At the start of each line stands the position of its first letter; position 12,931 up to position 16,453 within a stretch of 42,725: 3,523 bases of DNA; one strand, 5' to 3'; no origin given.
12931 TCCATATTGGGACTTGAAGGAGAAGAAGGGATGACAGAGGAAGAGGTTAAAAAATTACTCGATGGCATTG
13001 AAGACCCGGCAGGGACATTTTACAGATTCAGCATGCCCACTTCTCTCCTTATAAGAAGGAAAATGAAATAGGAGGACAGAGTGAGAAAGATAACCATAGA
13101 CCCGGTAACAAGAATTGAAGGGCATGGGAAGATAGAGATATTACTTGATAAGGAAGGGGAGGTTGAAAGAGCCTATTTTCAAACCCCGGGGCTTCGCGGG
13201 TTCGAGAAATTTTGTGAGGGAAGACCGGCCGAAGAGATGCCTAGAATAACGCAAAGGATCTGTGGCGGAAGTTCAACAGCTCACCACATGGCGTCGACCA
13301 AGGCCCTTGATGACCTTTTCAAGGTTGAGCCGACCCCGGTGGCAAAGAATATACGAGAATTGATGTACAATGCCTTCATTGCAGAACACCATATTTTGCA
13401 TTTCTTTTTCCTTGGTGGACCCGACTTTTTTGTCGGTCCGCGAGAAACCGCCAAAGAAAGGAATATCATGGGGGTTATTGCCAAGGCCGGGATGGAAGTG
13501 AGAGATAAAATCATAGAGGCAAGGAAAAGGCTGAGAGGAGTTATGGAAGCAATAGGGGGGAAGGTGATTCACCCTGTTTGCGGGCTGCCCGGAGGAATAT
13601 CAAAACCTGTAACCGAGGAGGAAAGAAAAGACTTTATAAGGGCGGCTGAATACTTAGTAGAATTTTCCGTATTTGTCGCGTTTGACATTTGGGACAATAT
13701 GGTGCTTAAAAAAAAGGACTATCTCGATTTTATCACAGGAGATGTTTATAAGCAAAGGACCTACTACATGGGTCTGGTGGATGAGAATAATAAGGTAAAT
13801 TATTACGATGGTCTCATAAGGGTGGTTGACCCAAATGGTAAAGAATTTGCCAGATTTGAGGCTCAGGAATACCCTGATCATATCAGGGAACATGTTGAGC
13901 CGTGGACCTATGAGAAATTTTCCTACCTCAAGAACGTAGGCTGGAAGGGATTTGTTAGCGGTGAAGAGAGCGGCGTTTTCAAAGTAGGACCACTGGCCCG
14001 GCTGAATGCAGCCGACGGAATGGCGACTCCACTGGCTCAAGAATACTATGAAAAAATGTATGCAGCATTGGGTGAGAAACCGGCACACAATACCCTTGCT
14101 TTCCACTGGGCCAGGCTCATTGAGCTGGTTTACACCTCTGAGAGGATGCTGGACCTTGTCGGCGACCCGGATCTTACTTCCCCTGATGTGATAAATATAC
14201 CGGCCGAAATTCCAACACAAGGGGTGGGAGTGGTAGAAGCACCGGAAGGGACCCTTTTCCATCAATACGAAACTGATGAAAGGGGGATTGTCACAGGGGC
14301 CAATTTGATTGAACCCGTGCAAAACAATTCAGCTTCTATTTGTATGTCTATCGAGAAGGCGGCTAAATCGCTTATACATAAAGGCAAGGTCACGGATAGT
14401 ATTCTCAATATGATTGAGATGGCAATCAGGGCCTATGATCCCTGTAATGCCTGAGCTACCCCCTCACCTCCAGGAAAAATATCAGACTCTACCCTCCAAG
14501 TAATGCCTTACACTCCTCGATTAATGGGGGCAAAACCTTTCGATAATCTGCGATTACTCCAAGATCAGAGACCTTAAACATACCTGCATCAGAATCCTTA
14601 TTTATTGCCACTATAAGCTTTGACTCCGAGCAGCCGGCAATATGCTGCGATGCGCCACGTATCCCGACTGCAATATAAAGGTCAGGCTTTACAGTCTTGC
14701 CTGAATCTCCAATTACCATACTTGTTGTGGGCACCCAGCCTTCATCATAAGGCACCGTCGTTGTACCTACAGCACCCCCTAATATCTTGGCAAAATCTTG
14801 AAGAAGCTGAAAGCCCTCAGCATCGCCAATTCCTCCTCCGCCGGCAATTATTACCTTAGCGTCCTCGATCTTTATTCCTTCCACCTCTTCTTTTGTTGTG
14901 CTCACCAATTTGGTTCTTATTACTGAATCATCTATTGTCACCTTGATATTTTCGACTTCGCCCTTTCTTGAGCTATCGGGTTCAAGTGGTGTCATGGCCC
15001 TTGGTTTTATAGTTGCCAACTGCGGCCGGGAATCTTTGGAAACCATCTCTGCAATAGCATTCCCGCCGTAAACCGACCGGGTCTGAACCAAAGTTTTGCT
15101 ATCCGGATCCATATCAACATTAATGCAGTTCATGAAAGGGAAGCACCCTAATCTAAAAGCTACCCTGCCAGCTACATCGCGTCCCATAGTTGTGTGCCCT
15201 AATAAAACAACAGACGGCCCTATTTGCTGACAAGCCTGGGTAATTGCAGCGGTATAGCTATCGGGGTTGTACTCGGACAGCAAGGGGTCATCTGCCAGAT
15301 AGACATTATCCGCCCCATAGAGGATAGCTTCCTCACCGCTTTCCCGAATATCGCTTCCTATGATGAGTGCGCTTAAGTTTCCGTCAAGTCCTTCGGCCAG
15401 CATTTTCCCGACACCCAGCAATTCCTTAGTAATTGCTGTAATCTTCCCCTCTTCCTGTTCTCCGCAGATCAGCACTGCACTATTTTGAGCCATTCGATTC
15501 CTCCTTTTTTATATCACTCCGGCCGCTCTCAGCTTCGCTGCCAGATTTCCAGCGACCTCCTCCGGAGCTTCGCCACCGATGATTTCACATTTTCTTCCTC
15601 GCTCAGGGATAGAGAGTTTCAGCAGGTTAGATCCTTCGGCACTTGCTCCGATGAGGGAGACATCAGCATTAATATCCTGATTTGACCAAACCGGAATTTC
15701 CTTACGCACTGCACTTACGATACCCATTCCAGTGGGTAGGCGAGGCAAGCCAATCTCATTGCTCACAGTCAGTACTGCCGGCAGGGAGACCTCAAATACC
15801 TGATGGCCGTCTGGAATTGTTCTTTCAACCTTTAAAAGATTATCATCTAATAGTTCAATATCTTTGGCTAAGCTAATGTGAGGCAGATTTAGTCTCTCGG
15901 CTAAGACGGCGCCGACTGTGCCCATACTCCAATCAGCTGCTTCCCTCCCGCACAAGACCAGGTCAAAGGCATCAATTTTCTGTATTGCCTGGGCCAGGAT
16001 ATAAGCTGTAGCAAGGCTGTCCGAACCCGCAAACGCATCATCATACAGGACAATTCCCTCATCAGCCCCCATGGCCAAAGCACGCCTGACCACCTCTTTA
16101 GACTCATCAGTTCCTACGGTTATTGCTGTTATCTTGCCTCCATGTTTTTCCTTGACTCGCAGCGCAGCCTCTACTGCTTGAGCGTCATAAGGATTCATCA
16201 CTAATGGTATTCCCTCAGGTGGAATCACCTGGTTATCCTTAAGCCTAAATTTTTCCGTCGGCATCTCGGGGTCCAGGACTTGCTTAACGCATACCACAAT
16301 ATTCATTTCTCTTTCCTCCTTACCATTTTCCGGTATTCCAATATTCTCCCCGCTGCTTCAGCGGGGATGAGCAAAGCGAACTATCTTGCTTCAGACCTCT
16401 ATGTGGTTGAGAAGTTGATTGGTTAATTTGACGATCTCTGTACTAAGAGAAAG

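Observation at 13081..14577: Mvh-type [NiFe] hydrogenase large subunit lacking both bridging cysteines and the canopy arginine, or using an unprecedented Sec position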

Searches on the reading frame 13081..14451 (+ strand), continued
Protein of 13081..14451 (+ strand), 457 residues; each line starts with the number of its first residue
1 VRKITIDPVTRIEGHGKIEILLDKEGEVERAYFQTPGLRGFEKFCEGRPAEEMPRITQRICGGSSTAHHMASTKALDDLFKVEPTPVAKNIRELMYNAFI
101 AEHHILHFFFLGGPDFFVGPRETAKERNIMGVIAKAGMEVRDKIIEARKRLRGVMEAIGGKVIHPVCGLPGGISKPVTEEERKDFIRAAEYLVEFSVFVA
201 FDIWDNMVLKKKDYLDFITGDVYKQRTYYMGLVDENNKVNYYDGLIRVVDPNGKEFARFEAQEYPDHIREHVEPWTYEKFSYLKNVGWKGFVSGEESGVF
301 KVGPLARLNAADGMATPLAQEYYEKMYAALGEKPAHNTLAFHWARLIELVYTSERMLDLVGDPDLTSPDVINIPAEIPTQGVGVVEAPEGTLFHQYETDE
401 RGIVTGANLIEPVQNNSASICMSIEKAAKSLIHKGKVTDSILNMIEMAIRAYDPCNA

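Call 61: search_protein_families(library=pfam, proteins=[L170:2-1081:-, L170:1110-2297:-, L169:1-846:-, L166:3729-4529:+, L166:4553-5554:+], max_evalue=0.001)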
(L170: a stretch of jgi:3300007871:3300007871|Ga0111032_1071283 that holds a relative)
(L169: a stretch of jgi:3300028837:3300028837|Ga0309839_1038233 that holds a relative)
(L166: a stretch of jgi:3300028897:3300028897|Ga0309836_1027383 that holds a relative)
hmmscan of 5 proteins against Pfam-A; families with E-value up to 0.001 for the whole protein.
L170:2-1081:- (360 aa): 16 families
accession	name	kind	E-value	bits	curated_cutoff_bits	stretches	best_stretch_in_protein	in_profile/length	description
PF14691.11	Fer4_20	-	1.9e-15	57.1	25.8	1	287-334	29-76/113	Dihydroprymidine dehydrogenase domain II, 4Fe-4S cluster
PF12831.13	FAD_oxidored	-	1.2e-08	35.1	27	1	137-172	3-38/416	FAD dependent oxidoreductase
PF13450.12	NAD_binding_8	-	2.5e-07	31.3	21.9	1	138-185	1-48/68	NAD(P)-binding Rossmann-like domain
PF00890.30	FAD_binding_2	-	8.8e-07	28.9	20.4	1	137-171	3-37/414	FAD binding domain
PF07992.20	Pyr_redox_2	-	1.5e-06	28.3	26.1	1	136-229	3-84/291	Pyridine nucleotide-disulphide oxidoreductase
PF01266.30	DAO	-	1.7e-06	28.3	27.9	1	137-170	3-36/353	FAD dependent oxidoreductase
PF01134.28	GIDA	-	2.2e-05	24.2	22.1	1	137-188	3-44/391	Glucose inhibited division protein A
PF00037.32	Fer4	-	3.8e-05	23.7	21.1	1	230-248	2-20/24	4Fe-4S binding domain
PF13183.11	Fer4_8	-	4.9e-05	24.2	27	0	234-257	3-26/68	4Fe-4S dicluster domain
PF00070.33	Pyr_redox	-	5.6e-05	24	22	1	136-169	2-35/82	Pyridine nucleotide-disulphide oxidoreductase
PF12797.12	Fer4_2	-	5.6e-05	23.3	24.5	1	229-248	3-22/22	4Fe-4S binding domain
PF12837.12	Fer4_6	-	6.9e-05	23.1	25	1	231-248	4-21/24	4Fe-4S binding domain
PF14697.11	Fer4_21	-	0.00019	22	35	1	225-248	30-53/59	4Fe-4S dicluster domain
PF13237.11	Fer4_10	-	0.00035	20.9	25.5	0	230-295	3-53/53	4Fe-4S dicluster domain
PF01946.23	Thi4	-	0.00045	20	26.2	1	117-173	5-58/235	Thi4 family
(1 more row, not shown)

L170:1110-2297:- (395 aa): 8 families
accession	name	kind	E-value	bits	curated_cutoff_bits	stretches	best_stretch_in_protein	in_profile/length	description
PF02754.22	CCG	-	9.4e-34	115.8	20.6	2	282-369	1-84/85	Cysteine-rich domain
PF13183.11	Fer4_8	-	3.3e-11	44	27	1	37-96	2-68/68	4Fe-4S dicluster domain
PF13187.11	Fer4_9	-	4.3e-10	39.9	27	1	40-95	2-50/52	4Fe-4S dicluster domain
PF13237.11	Fer4_10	-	8.1e-09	35.7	25.5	1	37-93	6-53/53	4Fe-4S dicluster domain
PF12838.12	Fer4_7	-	1.4e-07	32.3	27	1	39-96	1-52/52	4Fe-4S dicluster domain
PF25160.1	LdpA_Fe-S-bd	-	6.8e-07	29.4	27.6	1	27-57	16-45/49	LdpA Fe-S cluster-binding domain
PF13484.11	Fer4_16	-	1.9e-06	29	30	0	29-53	41-66/66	4Fe-4S double cluster binding domain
PF13534.11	Fer4_17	-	2.7e-05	25.1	22.2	1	39-96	1-60/61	4Fe-4S dicluster domain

L169:1-846:- (282 aa): 8 families
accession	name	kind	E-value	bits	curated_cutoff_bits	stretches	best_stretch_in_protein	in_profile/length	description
PF02754.22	CCG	-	3.2e-12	46.8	20.6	1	156-241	2-85/85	Cysteine-rich domain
PF13183.11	Fer4_8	-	1.1e-11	45.6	27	1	34-93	2-68/68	4Fe-4S dicluster domain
PF13187.11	Fer4_9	-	1e-10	41.9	27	1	37-92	2-50/52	4Fe-4S dicluster domain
PF13237.11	Fer4_10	-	7.1e-09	35.9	25.5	1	35-90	7-53/53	4Fe-4S dicluster domain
PF12838.12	Fer4_7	-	1.2e-07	32.5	27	1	36-93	1-52/52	4Fe-4S dicluster domain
PF25160.1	LdpA_Fe-S-bd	-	5.3e-07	29.7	27.6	1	24-54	16-45/49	LdpA Fe-S cluster-binding domain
PF13484.11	Fer4_16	-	1.1e-06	29.8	30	0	25-50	40-66/66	4Fe-4S double cluster binding domain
PF13534.11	Fer4_17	-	1.9e-06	28.7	22.2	1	36-93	1-60/61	4Fe-4S dicluster domain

L166:3729-4529:+ (266 aa): 1 family
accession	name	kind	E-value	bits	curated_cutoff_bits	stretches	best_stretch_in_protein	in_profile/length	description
PF01012.27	ETF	-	5.7e-35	121.2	26.7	1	38-212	12-180/181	Electron transfer flavoprotein domain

L166:4553-5554:+ (333 aa): 2 families
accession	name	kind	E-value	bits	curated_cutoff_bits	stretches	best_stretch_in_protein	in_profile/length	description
PF01012.27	ETF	-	1.9e-38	132.6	26.7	1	8-182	2-175/181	Electron transfer flavoprotein domain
PF00766.25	ETF_alpha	-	3.9e-29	100.9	27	1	208-287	1-80/81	Electron transfer flavoprotein FAD-binding domain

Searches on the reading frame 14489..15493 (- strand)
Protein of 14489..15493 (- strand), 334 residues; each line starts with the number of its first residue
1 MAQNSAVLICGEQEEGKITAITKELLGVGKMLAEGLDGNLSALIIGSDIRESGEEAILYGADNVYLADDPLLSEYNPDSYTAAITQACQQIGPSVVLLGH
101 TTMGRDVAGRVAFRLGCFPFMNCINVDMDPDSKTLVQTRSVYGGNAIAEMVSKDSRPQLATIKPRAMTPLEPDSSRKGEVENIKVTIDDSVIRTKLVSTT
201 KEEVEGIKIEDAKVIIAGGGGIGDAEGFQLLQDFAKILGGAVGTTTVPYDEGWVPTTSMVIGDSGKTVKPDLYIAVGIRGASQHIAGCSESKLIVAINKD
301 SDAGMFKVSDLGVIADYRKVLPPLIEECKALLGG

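Call 4: search_protein_families(library=pfam, proteins=[window:14489-15493:-], max_evalue=0.01)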
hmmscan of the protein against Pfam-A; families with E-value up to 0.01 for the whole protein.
window:14489-15493:- (334 aa): 2 families
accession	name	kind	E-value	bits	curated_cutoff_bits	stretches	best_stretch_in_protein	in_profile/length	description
PF01012.27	ETF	-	1.5e-43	149.2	26.7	1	7-186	1-179/181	Electron transfer flavoprotein domain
PF00766.25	ETF_alpha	-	1.7e-26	92.5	27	1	208-288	1-80/81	Electron transfer flavoprotein FAD-binding domain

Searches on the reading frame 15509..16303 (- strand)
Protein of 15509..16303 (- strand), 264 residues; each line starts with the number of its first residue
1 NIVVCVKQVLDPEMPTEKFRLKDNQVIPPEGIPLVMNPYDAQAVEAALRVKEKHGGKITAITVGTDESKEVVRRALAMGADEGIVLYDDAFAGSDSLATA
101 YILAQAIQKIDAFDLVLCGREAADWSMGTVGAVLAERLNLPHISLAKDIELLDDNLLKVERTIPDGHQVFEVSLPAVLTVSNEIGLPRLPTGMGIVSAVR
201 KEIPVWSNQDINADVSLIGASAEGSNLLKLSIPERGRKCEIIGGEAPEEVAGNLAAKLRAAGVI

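Call 53: search_solved_structures(query=window:15509-16303:-, max_evalue=1e-10, show_alignments=2)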
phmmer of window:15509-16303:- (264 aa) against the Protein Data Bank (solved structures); distinct sequences matched with E-value up to 1e-10: 10.
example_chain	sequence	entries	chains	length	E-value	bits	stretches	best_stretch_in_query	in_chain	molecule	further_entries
6fah_B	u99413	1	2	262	4.2e-48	167.1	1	2-261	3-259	Caffeyl-CoA reductase-Etf complex subunit CarD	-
7koe_A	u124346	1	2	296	5e-39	137.4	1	1-255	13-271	Electron transfer flavoprotein, beta subunit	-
5ol2_B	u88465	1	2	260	4.3e-38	134.3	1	1-257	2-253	Electron transfer flavoprotein small subunit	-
4kpu_B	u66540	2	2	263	6.5e-38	133.7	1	1-257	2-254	Electron transfer flavoprotein alpha/beta-subunit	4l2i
7qh2_B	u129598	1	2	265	7.7e-35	123.7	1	2-210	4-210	Lactate dehydrogenase (NAD(+),ferredoxin) subunit LctB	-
1o94_C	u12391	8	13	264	4e-29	105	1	2-249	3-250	ELECTRON TRANSFER FLAVOPROTEIN BETA-SUBUNIT | ELECTRON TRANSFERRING FLAVOPROTEIN BETA-SUBUNIT | Electron transfer flavoprotein subunit beta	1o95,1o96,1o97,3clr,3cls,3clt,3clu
5ow0_B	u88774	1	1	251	1e-24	90.5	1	2-255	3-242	Electron transfer flavoprotein, beta subunit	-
2a1t_S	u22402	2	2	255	2.3e-24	89.4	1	2-216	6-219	Electron transfer flavoprotein beta-subunit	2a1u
1efv_B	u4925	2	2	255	3.2e-24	88.9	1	2-216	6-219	ELECTRON TRANSFER FLAVOPROTEIN | Electron transfer flavoprotein beta-subunit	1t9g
1efp_B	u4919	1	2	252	4.4e-24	88.4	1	3-246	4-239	PROTEIN (ELECTRON TRANSFER FLAVOPROTEIN)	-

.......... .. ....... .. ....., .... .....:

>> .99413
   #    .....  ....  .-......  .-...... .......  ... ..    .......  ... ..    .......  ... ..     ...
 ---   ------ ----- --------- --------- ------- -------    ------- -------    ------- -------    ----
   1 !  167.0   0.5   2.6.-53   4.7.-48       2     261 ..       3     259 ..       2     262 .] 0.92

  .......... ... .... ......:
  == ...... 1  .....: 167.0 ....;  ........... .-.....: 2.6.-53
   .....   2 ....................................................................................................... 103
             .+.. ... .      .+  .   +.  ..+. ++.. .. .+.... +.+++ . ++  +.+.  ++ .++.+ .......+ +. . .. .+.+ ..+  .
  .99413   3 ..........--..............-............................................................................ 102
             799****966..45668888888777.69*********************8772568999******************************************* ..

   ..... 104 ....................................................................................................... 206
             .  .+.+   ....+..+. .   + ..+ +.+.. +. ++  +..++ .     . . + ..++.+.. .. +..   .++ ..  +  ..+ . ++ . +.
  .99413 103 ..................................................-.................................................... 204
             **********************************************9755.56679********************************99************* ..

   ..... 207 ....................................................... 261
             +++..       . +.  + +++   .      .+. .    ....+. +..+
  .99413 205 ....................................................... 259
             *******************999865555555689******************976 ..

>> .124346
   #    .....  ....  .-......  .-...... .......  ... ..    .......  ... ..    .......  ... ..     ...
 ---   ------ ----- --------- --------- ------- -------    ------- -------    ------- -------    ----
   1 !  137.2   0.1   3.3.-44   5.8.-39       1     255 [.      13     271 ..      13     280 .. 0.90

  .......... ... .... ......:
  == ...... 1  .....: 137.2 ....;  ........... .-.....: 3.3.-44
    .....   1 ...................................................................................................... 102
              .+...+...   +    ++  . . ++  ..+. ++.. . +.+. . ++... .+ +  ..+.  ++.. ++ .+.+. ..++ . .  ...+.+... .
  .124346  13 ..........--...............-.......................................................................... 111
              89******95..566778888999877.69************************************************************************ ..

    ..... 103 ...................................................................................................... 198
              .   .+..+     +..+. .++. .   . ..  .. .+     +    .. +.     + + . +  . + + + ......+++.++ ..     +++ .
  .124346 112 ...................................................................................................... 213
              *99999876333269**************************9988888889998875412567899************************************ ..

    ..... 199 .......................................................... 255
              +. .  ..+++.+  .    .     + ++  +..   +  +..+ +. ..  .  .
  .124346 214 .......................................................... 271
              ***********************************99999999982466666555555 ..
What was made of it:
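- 14489..16306 (-): etfA (14489-15493) and etfB (15509-16306), convergent on mvhA'. The best PDB matches of EtfB are bifurcating ETFs (call 53).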
